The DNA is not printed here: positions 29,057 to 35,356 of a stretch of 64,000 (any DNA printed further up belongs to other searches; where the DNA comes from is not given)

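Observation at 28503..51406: Tandem duplication of about 18.9 kb bounded by REP units: shared anchor, head and stalk base, with different distal heads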

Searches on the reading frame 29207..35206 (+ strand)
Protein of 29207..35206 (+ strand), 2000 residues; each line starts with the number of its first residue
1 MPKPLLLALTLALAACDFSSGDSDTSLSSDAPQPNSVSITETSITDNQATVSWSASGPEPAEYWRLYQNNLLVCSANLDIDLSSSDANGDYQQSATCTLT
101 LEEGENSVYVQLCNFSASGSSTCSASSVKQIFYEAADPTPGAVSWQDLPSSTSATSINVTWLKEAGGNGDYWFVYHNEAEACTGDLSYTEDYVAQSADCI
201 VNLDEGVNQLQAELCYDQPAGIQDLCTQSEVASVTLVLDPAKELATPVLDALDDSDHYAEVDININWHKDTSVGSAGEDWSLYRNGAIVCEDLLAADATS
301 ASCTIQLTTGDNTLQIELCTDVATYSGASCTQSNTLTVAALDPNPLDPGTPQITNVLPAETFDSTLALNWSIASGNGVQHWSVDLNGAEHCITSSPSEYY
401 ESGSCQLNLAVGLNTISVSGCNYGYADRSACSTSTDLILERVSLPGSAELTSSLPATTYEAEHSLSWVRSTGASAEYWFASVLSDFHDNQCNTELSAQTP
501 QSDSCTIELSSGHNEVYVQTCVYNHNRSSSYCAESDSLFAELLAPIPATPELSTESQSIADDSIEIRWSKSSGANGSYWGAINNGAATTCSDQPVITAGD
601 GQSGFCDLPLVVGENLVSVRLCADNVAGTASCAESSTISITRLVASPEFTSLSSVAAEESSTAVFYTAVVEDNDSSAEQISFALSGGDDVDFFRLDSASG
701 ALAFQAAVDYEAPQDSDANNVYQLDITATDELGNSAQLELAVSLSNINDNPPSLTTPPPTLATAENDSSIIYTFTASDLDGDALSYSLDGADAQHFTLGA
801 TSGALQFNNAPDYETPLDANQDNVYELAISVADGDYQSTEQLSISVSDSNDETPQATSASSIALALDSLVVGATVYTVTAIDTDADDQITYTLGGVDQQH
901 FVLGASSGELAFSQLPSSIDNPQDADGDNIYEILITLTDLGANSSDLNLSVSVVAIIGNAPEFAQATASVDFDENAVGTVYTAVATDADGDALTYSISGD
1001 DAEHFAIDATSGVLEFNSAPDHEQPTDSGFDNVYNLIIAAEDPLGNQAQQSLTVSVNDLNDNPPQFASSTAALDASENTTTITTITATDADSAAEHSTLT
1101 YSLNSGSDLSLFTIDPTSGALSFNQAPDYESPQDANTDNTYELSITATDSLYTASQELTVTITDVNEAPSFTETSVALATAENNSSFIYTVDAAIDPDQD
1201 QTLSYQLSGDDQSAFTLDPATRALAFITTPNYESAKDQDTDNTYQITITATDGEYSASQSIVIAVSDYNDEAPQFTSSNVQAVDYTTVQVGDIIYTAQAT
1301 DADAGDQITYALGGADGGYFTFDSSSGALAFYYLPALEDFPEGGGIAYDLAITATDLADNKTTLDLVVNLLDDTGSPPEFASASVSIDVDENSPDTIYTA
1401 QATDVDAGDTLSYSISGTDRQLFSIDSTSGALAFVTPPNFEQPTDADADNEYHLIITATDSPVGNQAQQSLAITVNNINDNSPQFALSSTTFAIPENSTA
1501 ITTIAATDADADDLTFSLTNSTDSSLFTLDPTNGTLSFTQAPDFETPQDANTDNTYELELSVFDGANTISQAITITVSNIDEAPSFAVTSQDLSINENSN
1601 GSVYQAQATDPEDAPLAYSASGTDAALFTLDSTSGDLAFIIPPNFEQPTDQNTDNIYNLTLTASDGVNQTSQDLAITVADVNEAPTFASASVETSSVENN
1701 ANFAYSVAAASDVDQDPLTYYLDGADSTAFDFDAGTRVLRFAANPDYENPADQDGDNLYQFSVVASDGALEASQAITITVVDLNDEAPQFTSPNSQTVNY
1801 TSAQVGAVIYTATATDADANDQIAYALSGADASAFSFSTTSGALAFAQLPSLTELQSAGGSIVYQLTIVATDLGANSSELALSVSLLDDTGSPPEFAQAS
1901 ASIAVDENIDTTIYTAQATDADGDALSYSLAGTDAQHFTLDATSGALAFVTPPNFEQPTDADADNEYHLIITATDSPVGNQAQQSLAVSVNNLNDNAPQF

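Call 7: search_protein_families(library=pfam, proteins=[window:29207-35206:+], max_evalue=0.01)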
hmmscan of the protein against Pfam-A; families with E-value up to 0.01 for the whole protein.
window:29207-35206:+ (2000 aa): 4 families
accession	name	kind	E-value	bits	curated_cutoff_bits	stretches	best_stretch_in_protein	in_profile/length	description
PF00028.23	Cadherin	-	1.9e-77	256.2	28.8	8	1077-1163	7-91/93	Cadherin domain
PF23592.1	Cadherin_CELSR2_9th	-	6.1e-21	74.8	36.8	0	1478-1574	3-97/100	CELSR2-like, ninth cadherin domain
PF17803.7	Cadherin_4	-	2.8e-11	44.2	25.1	1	1470-1538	2-71/71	Bacterial cadherin-like domain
PF15418.12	DUF4625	-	9.8e-08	32.8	27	0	1437-1475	94-130/131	Domain of unknown function (DUF4625)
